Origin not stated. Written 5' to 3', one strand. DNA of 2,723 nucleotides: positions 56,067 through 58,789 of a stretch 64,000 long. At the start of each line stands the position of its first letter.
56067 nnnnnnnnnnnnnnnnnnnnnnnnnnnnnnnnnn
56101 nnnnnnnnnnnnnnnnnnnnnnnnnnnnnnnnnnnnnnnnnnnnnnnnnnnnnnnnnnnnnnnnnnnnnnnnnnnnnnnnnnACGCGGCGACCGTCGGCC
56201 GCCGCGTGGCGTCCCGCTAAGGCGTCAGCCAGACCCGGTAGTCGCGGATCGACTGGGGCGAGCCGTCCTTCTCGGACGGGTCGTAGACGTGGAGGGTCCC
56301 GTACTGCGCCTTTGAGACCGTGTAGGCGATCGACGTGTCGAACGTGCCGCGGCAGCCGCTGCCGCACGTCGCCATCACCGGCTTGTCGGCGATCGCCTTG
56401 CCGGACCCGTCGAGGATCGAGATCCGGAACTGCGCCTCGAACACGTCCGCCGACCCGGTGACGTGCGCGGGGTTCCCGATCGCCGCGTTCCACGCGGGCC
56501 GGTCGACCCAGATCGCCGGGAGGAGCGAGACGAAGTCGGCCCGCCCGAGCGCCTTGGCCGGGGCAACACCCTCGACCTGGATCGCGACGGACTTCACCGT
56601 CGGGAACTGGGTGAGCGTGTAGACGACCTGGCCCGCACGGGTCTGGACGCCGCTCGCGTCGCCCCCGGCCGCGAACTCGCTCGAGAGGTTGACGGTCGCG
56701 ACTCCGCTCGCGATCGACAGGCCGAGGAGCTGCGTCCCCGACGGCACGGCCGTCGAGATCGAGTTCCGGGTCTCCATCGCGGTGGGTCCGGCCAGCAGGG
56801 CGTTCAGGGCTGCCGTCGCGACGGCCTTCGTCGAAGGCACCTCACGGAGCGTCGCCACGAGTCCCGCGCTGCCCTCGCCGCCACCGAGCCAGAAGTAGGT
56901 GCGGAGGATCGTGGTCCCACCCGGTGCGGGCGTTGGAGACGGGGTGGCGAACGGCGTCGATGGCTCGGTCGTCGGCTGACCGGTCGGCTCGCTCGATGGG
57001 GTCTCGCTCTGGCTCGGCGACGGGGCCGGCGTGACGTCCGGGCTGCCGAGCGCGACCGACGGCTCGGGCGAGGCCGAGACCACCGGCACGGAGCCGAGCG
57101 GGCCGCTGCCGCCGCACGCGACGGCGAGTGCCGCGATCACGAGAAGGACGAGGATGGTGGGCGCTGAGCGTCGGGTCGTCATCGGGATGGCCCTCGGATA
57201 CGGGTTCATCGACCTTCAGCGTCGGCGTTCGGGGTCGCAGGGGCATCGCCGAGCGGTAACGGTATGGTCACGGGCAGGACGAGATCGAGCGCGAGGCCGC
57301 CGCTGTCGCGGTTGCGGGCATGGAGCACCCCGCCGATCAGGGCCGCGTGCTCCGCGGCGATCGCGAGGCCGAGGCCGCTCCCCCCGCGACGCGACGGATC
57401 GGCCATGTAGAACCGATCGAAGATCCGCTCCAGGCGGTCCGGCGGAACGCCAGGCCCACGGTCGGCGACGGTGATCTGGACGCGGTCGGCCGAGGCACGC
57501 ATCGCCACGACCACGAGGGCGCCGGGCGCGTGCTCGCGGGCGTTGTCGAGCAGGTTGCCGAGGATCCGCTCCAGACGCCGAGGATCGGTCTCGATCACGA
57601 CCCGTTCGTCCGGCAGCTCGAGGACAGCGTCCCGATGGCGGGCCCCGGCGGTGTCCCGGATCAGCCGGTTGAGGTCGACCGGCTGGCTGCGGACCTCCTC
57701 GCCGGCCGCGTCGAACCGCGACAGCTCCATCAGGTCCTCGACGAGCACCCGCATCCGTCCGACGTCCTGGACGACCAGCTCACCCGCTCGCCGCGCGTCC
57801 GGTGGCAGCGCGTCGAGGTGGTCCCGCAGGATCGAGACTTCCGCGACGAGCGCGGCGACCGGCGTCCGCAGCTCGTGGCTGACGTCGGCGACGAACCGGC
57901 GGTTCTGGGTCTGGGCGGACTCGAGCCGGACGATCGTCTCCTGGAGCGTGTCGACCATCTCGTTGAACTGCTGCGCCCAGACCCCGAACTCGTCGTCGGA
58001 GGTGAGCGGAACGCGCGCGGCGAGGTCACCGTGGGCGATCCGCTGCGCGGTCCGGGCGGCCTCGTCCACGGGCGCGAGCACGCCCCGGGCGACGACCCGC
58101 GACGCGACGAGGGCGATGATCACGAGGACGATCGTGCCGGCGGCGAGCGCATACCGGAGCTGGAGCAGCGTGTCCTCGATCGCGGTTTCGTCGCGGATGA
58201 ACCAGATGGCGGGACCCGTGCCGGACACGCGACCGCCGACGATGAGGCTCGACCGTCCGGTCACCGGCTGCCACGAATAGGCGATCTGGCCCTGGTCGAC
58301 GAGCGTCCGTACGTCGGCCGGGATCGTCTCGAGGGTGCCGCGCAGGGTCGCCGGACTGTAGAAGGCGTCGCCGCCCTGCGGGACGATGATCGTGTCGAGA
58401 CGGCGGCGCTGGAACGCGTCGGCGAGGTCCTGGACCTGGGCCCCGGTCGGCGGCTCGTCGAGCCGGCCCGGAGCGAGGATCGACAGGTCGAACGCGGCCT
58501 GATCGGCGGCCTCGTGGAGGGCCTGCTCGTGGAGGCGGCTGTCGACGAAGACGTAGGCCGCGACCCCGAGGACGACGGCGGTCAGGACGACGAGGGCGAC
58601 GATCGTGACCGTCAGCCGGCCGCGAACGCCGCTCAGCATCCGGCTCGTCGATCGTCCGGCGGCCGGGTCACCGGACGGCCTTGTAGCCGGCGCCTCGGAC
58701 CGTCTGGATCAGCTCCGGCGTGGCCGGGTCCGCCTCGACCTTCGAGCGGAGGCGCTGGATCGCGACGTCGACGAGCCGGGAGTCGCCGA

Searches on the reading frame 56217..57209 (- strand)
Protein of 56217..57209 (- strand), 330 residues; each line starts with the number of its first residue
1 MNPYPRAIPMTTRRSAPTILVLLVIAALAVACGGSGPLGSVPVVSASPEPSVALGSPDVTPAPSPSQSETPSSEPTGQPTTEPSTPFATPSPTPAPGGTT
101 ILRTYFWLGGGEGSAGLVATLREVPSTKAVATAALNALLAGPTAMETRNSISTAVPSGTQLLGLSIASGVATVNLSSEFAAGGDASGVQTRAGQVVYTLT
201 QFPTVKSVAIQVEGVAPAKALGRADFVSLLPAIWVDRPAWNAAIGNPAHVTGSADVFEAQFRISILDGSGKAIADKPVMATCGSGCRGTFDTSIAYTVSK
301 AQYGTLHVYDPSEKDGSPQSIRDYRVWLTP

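Call 58: search_protein_families(library=pfam, proteins=[window:56217-57209:-], max_evalue=0.0001)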
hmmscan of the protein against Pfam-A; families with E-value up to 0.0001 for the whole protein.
window:56217-57209:- (330 aa): 2 families
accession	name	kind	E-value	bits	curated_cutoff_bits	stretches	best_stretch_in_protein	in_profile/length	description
PF10646.14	Germane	-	7.2e-24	85.1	23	1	122-214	20-113/117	Sporulation and spore germination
PF10648.15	Gmad2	-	8.5e-23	80.9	25.7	1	233-317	2-86/86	Immunoglobulin-like domain of bacterial spore germination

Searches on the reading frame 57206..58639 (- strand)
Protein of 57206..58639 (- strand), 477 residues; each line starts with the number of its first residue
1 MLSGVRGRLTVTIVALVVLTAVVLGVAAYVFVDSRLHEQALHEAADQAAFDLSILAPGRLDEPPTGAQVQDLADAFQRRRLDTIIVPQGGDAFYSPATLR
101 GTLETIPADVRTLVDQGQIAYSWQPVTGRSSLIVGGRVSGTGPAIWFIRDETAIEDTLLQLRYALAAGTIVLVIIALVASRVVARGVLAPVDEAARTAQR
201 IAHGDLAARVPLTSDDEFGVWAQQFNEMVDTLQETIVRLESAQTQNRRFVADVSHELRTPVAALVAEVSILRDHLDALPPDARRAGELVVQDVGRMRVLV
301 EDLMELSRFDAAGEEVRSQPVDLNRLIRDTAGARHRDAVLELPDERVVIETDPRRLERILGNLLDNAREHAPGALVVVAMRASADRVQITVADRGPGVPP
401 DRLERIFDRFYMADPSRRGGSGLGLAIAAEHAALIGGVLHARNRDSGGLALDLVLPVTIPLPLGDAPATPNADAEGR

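Call 58: search_protein_families(library=pfam, proteins=[window:57206-58639:-], max_evalue=0.0001)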
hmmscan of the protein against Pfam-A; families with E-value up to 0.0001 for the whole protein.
window:57206-58639:- (477 aa): 3 families
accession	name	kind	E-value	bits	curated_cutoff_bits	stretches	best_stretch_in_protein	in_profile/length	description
PF02518.31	HATPase_c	-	2.3e-22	80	26.4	1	351-458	1-110/111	Histidine kinase-, DNA gyrase B-, and HSP90-like ATPase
PF00512.31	HisKA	-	5.4e-16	58.8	26.9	1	246-311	2-65/66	His Kinase A (phospho-acceptor) domain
PF00672.30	HAMP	-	3.4e-12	46.9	25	1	183-234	2-53/53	HAMP domain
